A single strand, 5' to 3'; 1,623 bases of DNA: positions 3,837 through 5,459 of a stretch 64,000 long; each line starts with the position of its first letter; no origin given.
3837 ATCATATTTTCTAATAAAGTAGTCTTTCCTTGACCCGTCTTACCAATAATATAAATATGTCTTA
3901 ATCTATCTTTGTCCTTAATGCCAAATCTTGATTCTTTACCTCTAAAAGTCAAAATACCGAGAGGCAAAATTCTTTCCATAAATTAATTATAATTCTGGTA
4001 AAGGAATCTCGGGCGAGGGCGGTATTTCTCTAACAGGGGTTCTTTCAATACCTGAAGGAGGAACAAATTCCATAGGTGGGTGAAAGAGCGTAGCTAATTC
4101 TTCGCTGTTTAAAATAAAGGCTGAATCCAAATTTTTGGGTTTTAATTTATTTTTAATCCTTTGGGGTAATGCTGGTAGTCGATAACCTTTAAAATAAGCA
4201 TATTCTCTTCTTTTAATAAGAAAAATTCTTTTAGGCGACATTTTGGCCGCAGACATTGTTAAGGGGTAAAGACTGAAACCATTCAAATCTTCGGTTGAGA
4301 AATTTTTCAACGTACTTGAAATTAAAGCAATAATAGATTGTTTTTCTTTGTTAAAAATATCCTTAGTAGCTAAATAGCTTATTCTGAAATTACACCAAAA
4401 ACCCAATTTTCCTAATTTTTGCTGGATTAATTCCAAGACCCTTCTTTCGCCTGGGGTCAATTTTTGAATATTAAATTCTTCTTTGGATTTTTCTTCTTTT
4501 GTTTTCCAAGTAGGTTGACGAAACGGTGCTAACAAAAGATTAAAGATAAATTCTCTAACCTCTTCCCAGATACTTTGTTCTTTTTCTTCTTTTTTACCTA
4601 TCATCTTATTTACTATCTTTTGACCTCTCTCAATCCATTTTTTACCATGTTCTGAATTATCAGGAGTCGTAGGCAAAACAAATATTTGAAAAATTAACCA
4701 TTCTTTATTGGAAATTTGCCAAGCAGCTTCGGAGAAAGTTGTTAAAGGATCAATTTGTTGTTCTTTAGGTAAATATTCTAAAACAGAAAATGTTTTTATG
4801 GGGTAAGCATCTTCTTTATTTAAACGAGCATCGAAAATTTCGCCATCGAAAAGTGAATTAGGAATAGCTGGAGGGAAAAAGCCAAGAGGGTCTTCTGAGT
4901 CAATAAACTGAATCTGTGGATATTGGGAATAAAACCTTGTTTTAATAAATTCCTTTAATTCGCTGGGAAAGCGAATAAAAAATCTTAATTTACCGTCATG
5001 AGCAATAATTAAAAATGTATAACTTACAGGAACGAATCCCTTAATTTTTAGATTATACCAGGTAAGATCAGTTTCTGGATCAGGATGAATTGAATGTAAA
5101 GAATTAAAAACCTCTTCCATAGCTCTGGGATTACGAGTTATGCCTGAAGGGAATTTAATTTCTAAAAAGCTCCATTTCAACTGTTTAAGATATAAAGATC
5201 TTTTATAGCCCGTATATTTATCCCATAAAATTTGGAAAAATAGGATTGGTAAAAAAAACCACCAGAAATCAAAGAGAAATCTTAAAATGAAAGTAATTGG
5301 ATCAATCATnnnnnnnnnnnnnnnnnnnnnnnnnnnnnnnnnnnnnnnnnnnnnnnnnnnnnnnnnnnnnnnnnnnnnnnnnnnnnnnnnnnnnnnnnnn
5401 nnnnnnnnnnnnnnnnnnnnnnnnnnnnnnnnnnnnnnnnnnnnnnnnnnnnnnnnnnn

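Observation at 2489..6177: Unusual three-gene module (sigma-r4/HARE-HTH protein, TM-anchored protein, VirD4/TraG-like ATPase) translationally coupled upstream of dnaG-rpoD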

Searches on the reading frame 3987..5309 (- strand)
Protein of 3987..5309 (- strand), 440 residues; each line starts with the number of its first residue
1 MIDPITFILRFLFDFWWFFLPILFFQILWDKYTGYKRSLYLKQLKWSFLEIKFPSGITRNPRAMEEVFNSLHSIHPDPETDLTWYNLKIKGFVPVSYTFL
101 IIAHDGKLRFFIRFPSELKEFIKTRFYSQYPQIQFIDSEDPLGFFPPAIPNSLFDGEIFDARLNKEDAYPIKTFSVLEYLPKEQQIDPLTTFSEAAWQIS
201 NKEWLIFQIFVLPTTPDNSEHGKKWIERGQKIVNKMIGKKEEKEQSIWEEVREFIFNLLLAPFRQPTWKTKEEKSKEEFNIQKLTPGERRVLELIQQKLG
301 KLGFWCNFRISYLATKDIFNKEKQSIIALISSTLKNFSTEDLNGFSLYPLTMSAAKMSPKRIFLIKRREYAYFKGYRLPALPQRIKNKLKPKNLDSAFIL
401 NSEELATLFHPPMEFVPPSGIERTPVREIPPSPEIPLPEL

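Call 3: search_protein_families(library=pfam, proteins=[window:3987-5309:-], max_evalue=0.1)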
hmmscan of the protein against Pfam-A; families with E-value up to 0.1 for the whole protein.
window:3987-5309:- (440 aa): 0 families

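Call 4: search_protein_families(library=ncbifam, proteins=[window:3987-5309:-], max_evalue=0.1)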
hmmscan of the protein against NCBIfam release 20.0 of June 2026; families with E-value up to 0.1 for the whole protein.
window:3987-5309:- (440 aa): 0 families

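Call 8: search_protein_families(library=padloc, proteins=[window:3987-5309:-], max_evalue=0.01)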
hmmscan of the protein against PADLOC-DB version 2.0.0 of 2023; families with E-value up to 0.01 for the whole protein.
window:3987-5309:- (440 aa): 0 families

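Call 9: search_protein_families(library=phrogs, proteins=[window:3987-5309:-], max_evalue=0.01)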
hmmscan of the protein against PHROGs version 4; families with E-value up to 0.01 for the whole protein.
window:3987-5309:- (440 aa): 0 families

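Call 11: find_homologous_proteins(query=window:3987-5309:-, max_evalue=0.001)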
Query window:3987-5309:- (440 aa): 207 proteins with E <= 0.001 among 4143 candidates; the best 120 are listed.
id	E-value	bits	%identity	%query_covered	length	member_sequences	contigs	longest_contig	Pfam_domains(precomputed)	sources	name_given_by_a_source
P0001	4.7e-296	1000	100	100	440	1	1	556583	PF26449.1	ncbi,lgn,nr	ncbi:MAG: hypothetical protein KatS3mg096_074 [Candidatus Parcubacteria bacterium]|nr:MAG: hypotheti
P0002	2.5e-241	819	79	100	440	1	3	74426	PF26449.1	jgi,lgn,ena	-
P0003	3.2e-236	802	78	100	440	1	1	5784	PF26449.1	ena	-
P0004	5.0e-236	802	79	99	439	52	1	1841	PF26449.1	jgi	jgi:hypothetical protein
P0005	6.5e-234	795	79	99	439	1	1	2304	-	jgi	jgi:hypothetical protein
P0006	1.0e-233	794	76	99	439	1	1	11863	PF26449.1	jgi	jgi:hypothetical protein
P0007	8.6e-227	771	78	99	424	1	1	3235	PF26449.1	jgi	jgi:hypothetical protein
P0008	1.0e-226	771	76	100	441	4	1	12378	PF26449.1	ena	-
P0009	1.9e-224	764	76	100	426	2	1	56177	PF26449.1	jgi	jgi:hypothetical protein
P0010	6.2e-224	762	77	99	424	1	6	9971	PF26449.1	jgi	jgi:hypothetical protein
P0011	4.5e-223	759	77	99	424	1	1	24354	PF26449.1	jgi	jgi:hypothetical protein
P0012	1.3e-221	754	75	100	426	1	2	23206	PF26449.1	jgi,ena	-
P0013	1.8e-220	751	82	90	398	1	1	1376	-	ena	-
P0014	7.4e-213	725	70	99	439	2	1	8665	PF26449.1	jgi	jgi:hypothetical protein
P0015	3.0e-208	710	72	100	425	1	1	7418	-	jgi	-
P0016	4.4e-208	710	69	99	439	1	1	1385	PF26449.1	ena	-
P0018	1.9e-203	694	75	93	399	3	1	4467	PF26449.1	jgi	jgi:hypothetical protein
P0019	5.3e-202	690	69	100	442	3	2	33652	PF26449.1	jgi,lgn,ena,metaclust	metaclust:\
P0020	3.2e-198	677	70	96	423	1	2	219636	PF26449.1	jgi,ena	-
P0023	5.4e-191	653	64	100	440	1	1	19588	PF26449.1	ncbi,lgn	-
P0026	2.2e-188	645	63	100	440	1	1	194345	PF26449.1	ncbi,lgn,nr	ncbi:MAG: hypothetical protein KatS3mg093_090 [Candidatus Parcubacteria bacterium]|nr:MAG: hypotheti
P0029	1.3e-185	636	61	100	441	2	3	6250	PF26449.1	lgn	-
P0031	9.5e-185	633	63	99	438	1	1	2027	PF26449.1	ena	-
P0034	3.9e-182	624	62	99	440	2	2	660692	PF26449.1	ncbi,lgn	-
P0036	1.7e-179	615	62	100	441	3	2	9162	PF26449.1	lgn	-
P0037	5.5e-177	607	62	95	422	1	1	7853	PF26449.1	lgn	-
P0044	1.8e-157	543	58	99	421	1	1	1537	PF26449.1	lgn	-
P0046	3.4e-138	479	50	98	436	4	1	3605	PF26449.1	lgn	-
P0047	1.4e-137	477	49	98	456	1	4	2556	PF26449.1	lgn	-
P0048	6.6e-121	422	47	99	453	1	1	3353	PF26449.1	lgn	-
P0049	1.7e-119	418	63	66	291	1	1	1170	PF26449.1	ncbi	-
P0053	4.3e-55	205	31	99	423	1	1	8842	PF26449.1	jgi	jgi:hypothetical protein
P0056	1.5e-50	190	30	99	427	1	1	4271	PF26449.1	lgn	-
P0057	4.2e-48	182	29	99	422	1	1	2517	PF26449.1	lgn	-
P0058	2.0e-46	177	31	97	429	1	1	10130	PF26449.1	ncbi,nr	ncbi:MAG: hypothetical protein U9P70_03955 [Patescibacteria group bacterium]|nr:hypothetical protein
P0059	6.9e-44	168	29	93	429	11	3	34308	PF26449.1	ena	-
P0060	1.3e-42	164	29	97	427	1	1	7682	PF26449.1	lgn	-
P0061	1.8e-42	164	29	97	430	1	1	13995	PF26449.1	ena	-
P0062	2.6e-42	163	31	99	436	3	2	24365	PF26449.1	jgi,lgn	jgi:hypothetical protein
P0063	4.0e-42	163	29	98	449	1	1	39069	PF26449.1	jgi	-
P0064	4.0e-42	163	28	99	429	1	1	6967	PF26449.1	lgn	-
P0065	4.1e-42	163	28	99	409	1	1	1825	PF26449.1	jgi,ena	-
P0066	1.1e-41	161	30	97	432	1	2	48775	PF26449.1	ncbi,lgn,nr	ncbi:MAG: hypothetical protein Q8Q38_00605 [bacterium]|nr:hypothetical protein [bacterium] MDZ423165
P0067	3.4e-41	160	29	98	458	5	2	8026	PF26449.1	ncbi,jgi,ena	-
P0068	1.1e-40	158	28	99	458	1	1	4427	PF26449.1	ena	-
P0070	8.0e-40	155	31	98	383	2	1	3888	PF26449.1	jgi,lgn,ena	-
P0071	5.6e-39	152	29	96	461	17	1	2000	PF26449.1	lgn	-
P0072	1.3e-38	151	29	98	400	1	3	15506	PF26449.1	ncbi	-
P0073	3.5e-38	150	29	99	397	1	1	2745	PF26449.1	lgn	-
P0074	5.7e-38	149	28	99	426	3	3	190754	PF26449.1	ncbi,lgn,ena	ncbi:MAG: hypothetical protein AAB479_00760 [Patescibacteria group bacterium]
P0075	1.4e-37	148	27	93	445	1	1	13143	PF26449.1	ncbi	-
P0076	3.0e-37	147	29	99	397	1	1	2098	PF26449.1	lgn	-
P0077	1.3e-36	144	30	98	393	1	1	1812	PF26449.1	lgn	-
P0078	4.0e-36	143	29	95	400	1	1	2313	PF26449.1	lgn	-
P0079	4.9e-36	143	28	97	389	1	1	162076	PF26449.1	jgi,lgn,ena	-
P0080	7.2e-36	142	28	99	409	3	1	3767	PF26449.1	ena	-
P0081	7.9e-36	142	29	85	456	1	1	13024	PF26449.1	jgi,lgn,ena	-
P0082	1.3e-35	141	29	96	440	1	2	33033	PF26449.1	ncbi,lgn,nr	ncbi:MAG: hypothetical protein NTX96_02005 [Candidatus Zambryskibacteria bacterium]|nr:hypothetical 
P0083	9.4e-35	138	30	98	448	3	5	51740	PF26449.1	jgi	jgi:hypothetical protein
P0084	9.9e-35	138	26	98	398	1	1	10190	PF26449.1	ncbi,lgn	-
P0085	3.2e-34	137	29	97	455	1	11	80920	PF26449.1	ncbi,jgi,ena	-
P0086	3.3e-34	137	26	96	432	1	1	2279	PF26449.1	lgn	-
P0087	3.8e-34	136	26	98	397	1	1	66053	PF26449.1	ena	-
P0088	4.4e-34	136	29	98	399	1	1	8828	PF26449.1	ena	-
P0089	6.5e-34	136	27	98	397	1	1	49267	PF26449.1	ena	-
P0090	1.4e-33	134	31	94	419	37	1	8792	PF26449.1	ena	-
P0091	2.2e-33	134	29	99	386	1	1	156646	PF26449.1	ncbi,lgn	-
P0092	2.2e-33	134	28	99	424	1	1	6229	PF26449.1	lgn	-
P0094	5.4e-33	133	28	96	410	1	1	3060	PF26449.1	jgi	-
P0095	1.1e-32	132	28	90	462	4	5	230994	PF26449.1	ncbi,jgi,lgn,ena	ncbi:MAG: hypothetical protein ABSC29_04075 [Minisyncoccia bacterium]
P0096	5.6e-32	129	31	92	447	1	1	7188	PF26449.1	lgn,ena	-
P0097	1.7e-31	128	27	97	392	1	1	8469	PF26449.1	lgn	-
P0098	2.5e-31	127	27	99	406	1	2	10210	PF26449.1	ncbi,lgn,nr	ncbi:MAG: hypothetical protein HY445_00105 [Candidatus Niyogibacteria bacterium]|nr:hypothetical pro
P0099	5.0e-31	126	28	93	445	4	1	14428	PF26449.1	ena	-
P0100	1.1e-30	125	27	96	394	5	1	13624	PF26449.1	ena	-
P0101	1.1e-30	125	28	90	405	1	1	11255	PF26449.1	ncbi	-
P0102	2.4e-30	124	28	95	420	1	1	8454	PF26449.1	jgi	jgi:hypothetical protein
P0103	2.7e-30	124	27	98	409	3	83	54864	PF26449.1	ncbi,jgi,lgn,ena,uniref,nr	ncbi:MAG: hypothetical protein CO088_04045 [Candidatus Yonathbacteria bacterium CG_4_9_14_0_8_um_fil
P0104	7.0e-30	122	29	96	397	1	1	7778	PF26449.1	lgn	-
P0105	7.8e-30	122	30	95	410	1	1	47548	PF26449.1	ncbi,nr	ncbi:MAG: hypothetical protein HYT28_03430 [Parcubacteria group bacterium]|nr:hypothetical protein [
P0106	1.1e-29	122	30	99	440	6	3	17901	PF26449.1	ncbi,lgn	-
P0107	2.0e-29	121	28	87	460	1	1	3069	PF26449.1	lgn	-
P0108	2.5e-29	120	26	90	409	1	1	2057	PF26449.1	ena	-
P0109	3.5e-29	120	27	99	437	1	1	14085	PF26449.1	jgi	jgi:hypothetical protein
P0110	5.4e-29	119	28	96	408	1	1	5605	PF26449.1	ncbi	-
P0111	5.7e-29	119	26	99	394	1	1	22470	PF26449.1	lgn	-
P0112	7.1e-29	119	27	98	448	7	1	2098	PF26449.1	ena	-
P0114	2.6e-28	117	27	90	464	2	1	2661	PF26449.1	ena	-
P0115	3.1e-28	117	27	95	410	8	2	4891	PF26449.1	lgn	-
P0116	3.8e-28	117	25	96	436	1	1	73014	PF26449.1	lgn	-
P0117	3.9e-28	117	28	97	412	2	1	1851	PF26449.1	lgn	-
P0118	4.2e-28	116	25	99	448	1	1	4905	PF26449.1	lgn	-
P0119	5.7e-28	116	26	96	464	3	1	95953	PF26449.1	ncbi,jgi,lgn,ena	-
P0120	7.4e-28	116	28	99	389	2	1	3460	PF26449.1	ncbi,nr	ncbi:hypothetical protein KKD04_02205 [Patescibacteria group bacterium]|nr:hypothetical protein [Pat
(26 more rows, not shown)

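Call 12: find_encoding_contigs(protein=P0074, flank=8000, max_places=2)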
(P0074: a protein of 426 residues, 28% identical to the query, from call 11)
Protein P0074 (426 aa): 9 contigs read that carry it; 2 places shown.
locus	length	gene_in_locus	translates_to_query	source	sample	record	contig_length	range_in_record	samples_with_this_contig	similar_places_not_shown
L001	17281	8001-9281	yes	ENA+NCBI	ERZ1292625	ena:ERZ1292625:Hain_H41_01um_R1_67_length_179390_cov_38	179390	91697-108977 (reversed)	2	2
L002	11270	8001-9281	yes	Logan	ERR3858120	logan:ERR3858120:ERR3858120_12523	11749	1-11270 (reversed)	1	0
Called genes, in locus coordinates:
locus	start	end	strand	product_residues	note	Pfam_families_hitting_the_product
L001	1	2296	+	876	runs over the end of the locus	PF07517:SecA_DEAD, PF01043:SecA_PP_bind, PF21090:P-loop_SecA, PF07516:SecA_SW, PF02810:SEC-C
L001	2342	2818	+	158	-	PF11814:DUF3335 (weak)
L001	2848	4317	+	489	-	PF13482:RNase_H_2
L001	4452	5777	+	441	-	PF21760:SecD_1st, PF22599:SecDF_P1_head, PF02355:SecD_SecF_C, PF03176:MMPL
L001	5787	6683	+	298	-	PF07549:Sec_GG, PF02355:SecD_SecF_C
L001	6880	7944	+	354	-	PF04545:Sigma70_r4, PF05066:HARE-HTH (faint)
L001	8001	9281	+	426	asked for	PF26449:DUF8128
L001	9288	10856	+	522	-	PF01935:DUF87, PF10412:TrwB_AAD_bind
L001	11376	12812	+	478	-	PF01336:tRNA_anti-codon, PF00152:tRNA-synt_2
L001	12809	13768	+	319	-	PF00768:Peptidase_S11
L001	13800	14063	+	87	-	PF01541:GIY-YIG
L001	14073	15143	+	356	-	PF00953:Glycos_transf_4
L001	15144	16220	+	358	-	PF01098:FTSW_RODA_SPOVE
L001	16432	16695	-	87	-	PF01649:Ribosomal_S20p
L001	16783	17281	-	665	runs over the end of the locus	PF00270:DEAD (weak), PF04851:ResIII, PF17757:UvrB_inter (weak), PF27431:UvrB_3rd, PF00271:Helicase_C, PF12344:UvrB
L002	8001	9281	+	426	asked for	PF26449:DUF8128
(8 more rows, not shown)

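Call 13: find_encoding_contigs(protein=P0095, flank=8000, max_places=2)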
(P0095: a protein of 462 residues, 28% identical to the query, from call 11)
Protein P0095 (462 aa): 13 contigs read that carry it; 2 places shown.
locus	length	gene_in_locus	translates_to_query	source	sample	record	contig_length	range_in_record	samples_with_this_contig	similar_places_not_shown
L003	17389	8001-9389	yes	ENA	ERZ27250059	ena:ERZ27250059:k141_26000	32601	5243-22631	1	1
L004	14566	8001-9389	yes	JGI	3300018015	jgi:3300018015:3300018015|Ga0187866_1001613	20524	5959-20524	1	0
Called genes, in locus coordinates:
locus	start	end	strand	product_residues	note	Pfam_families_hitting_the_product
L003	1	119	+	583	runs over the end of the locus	-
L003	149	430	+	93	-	-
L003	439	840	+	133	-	-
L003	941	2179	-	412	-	PF12704:MacB_PCD, PF02687:FtsX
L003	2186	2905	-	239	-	PF00005:ABC_tran, PF02463:SMC_N (faint), PF13304:AAA_21 (faint)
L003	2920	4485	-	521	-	PF25954:Beta-barrel_RND_2, PF25990:Beta-barrel_YknX, PF26002:Beta-barrel_AprE (weak), PF25967:RND-MFP_C (weak)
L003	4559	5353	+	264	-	PF00005:ABC_tran, PF13175:AAA_15 (faint), PF13304:AAA_21 (weak)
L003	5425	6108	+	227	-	PF01061:ABC2_membrane, PF12698:ABC2_membrane_3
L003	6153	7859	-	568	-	PF05345:He_PIG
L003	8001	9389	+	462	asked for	PF26449:DUF8128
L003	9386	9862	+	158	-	-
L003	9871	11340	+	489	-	PF02534:T4SS-DNA_transf (weak), PF01935:DUF87 (faint), PF10412:TrwB_AAD_bind, PF13401:AAA_22 (faint)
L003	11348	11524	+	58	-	-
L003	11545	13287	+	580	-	-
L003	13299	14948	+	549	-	PF13451:zf_Tbcl (weak)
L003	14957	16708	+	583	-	-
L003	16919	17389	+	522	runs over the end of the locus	-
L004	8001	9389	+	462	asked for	PF26449:DUF8128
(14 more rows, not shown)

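Call 14: find_encoding_contigs(protein=P0103, flank=8000, max_places=2)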
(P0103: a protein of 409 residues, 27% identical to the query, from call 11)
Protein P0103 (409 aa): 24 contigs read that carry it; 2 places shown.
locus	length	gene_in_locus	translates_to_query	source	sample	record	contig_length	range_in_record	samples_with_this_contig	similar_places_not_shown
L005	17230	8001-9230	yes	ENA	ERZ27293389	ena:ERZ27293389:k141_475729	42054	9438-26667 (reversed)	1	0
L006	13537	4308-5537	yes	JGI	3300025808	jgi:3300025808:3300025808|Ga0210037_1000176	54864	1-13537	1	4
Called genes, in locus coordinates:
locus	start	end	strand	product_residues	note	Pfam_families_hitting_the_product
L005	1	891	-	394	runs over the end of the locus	PF00575:S1 (weak), PF23459:S1_RRP5 (faint), PF00575:S1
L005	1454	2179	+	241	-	PF13483:Lactamase_B_3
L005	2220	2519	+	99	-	-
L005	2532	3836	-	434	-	PF13565:HTH_32 (faint), PF13276:HTH_21 (faint), PF13683:rve_3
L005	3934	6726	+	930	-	PF00133:tRNA-synt_1, PF09334:tRNA-synt_1g, PF13603:tRNA-synt_1_2, PF00293:NUDIX, PF00133:tRNA-synt_1, PF08264:Anticodon_1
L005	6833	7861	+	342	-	PF04545:Sigma70_r4, PF05066:HARE-HTH (faint)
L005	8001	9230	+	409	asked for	PF26449:DUF8128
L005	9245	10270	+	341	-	PF02618:YceG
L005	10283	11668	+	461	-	PF01225:Mur_ligase, PF08245:Mur_ligase_M, PF02875:Mur_ligase_C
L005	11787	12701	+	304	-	-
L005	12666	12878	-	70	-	-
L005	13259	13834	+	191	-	-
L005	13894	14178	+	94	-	-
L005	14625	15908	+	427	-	PF13173:AAA_14, PF13635:DUF4143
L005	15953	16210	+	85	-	-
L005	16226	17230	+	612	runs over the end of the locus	PF01555:N6_N4_Mtase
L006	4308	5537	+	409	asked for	PF26449:DUF8128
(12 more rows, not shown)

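Call 29: find_related_loci(query=A2, collection=genome_contigs, flank=8000)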
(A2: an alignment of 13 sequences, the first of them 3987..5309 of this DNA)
Query A2 (440 aa) in genome_contigs; peptide patterns used: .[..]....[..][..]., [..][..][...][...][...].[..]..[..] (x = any residue, [..] = any of these).
599 stretches matched a pattern (row limit reached: there are more); 515 encode a relative of the query (tblastn E <= 1e-3); the best 80 are kept; 80 distinct loci.
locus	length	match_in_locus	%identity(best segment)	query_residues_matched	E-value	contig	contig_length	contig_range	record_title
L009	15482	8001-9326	69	1-440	0e+0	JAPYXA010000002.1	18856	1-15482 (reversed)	MAG: Candidatus Paceibacterota bacterium isolate RSWP22 scaffold_419_c1, whole genome shotgun sequence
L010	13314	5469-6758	67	1-431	0e+0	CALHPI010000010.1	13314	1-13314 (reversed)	MAG: Candidatus Pacebacteria bacterium isolate S1_Bin_METABAT__271_1 genome assembly, contig: c_000000233697, whole geno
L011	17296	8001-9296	67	1-431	0e+0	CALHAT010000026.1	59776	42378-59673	MAG: Candidatus Pacebacteria bacterium isolate H1_Bin_METABAT__85_sub_1 genome assembly, contig: c_000000258900, whole g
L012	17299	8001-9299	50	1-431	3e-131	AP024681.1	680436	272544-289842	MAG: Candidatus Parcubacteria bacterium KatS3mg097 DNA, complete genome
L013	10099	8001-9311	41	1-436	1e-100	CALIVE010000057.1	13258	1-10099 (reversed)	MAG: Candidatus Pacebacteria bacterium isolate S1_Bin_METABAT__268_sub_1 genome assembly, contig: c_000001083503, whole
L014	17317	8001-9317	40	1-436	3e-93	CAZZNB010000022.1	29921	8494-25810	MAG TPA_asm: uncultured Candidatus Saccharibacteria bacterium isolate binchicken_co25_111 genome assembly, contig: k141_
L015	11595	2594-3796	32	16-439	5e-61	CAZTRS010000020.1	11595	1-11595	MAG TPA_asm: uncultured Candidatus Saccharibacteria bacterium isolate binchicken_co220_177 genome assembly, contig: NODE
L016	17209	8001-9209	32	16-437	1e-60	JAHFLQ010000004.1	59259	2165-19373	MAG: bacterium isolate nzgw437 NODE_396_length_59260_cov_7.030454, whole genome shotgun sequence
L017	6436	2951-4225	30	1-436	8e-60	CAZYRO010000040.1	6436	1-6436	MAG TPA_asm: uncultured Candidatus Saccharibacteria bacterium isolate SRP178699_co2_519 genome assembly, contig: NODE_14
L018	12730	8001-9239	32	10-436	1e-57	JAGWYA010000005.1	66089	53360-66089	MAG: Patescibacteria group bacterium isolate REEB48 contig-150_393, whole genome shotgun sequence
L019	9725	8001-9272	30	3-437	4e-56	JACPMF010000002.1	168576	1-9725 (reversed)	MAG: Candidatus Sungiibacteriota bacterium isolate NC_groundwater_542_Ag_S-0.1um_47_13 S35_SO-1_scaffold_68519, whole ge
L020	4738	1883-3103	29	8-437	1e-54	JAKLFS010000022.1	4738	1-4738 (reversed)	MAG: Patescibacteria group bacterium isolate RA.bin21 RA.bin21_22, whole genome shotgun sequence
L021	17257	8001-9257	30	1-436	4e-54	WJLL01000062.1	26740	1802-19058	MAG: Candidatus Portnoybacteria bacterium isolate Bin_561 k141_4833665, whole genome shotgun sequence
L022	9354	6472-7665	31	11-436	1e-53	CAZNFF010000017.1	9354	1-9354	MAG TPA_asm: uncultured Candidatus Saccharibacteria bacterium isolate binchicken_co357_140 genome assembly, contig: NODE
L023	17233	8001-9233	31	12-436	5e-53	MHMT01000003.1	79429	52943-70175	MAG: Candidatus Portnoybacteria bacterium RBG_13_40_8 RBG_13_scaffold_123, whole genome shotgun sequence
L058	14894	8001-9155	27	17-437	4e-43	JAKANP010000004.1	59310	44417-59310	MAG: bacterium isolate WY5.bin78 NODE_742_length_59310_cov_1.967744, whole genome shotgun sequence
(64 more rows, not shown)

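Call 42: search_protein_families(library=pfam, proteins=[L009:6947-8008:+, L001:6868-7944:+, L058:6816-7844:+, L005:6833-7861:+, window:3987-5309:-], max_evalue=5)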
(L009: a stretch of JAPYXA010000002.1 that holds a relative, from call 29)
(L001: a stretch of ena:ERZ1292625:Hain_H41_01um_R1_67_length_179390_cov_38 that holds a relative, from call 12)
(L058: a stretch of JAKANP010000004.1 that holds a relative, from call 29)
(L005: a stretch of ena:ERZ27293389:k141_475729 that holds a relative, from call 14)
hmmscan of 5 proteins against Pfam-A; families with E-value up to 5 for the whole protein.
L009:6947-8008:+ (353 aa): 5 families
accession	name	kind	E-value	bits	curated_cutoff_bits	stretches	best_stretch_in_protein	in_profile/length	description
PF04545.22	Sigma70_r4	-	2.4e-10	40.2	24.1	1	12-62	2-48/50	Sigma-70, region 4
PF05066.19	HARE-HTH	-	1.7e-07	32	25.9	1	219-245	2-28/71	HB1, ASXL, restriction endonuclease HTH domain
PF02244.21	Propep_M14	-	0.007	16.9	22.1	1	180-221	1-46/73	Carboxypeptidase activation peptide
PF16007.11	DUF4777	-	0.11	13.1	34.4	1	217-255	2-40/66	Domain of unknown function (DUF4777)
PF25734.1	RelB_like_antitoxin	-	0.55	10.5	27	1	299-319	14-34/43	Putative antitoxin family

L001:6868-7944:+ (358 aa): 3 families
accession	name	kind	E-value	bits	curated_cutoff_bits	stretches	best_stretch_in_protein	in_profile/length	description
PF04545.22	Sigma70_r4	-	2.8e-11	43.2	24.1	1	23-72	4-49/50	Sigma-70, region 4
PF05066.19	HARE-HTH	-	1.5e-07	32.2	25.9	2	232-293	5-71/71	HB1, ASXL, restriction endonuclease HTH domain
PF22334.1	TubZ_C_2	-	0.32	11.8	27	0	150-161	75-86/88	Phage tubulin-like protein, C-terminal domain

L058:6816-7844:+ (342 aa): 3 families
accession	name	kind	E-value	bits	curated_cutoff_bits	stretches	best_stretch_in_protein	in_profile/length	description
PF04545.22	Sigma70_r4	-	2.2e-13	49.9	24.1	1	12-61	3-48/50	Sigma-70, region 4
PF05066.19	HARE-HTH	-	2.6e-09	37.8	25.9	1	217-278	2-69/71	HB1, ASXL, restriction endonuclease HTH domain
PF09929.15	DUF2161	-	0.087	13.4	27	0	291-341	65-111/118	Putative PD-(D/E)XK phosphodiesterase (DUF2161)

L005:6833-7861:+ (342 aa): 3 families
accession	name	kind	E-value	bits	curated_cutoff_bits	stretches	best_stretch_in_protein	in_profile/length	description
PF04545.22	Sigma70_r4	-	2.1e-12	46.8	24.1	1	17-69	3-50/50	Sigma-70, region 4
PF05066.19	HARE-HTH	-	1.8e-07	31.9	25.9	1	220-280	3-71/71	HB1, ASXL, restriction endonuclease HTH domain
PF00486.34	Trans_reg_C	-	0.0078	16.7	26.2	1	300-340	24-67/77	Transcriptional regulatory protein, C terminal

window:3987-5309:- (440 aa): 0 families

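Call 43: predict_structure(alignment_id=A3)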
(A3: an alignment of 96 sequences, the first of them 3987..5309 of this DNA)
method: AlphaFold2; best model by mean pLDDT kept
length: 440 residues; sequences in the alignment: 96
mean_pLDDT: 90.1   pTM: 0.85
mean pLDDT of the five models: 90.1, 89.5, 88.2, 88.0, 87.5
residues with pLDDT >= 90: 333; 70-90: 65; 50-70: 33; < 50: 9
segments of 3 or more residues with pLDDT < 50: 417-425
pLDDT, mean of each block of 10 residues (from residue 1): 86 94 96 96 97 79 96 96 95 97 96 98 96 95 97 97 97 88 84 94 98 94 93 90 78 91 87 65 88 96 98 97 96 95 96 82 95 94 95 96 97 61 48 61
secondary structure, 60 per line:
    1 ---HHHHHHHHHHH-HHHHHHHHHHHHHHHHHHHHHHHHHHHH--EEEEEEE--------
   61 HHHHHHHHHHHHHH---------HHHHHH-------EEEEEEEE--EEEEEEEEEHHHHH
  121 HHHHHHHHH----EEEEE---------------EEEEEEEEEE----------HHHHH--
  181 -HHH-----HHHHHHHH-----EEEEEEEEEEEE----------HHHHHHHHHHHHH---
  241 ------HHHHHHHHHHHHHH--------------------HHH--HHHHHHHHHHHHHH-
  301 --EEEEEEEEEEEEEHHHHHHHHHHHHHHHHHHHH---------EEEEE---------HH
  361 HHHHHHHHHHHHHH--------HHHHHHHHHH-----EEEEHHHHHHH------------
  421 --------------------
elements in order: H4-14 H16-43 E46-52 H61-74 H84-89 E97-104 E107-115 H116-129 E134-138 E154-163 H174-178 H190-197 E203-214 H225-237 H247-260 H286-299 E303-315 H316-335 E345-349 H359-374 H383-392 E398-401 H402-408
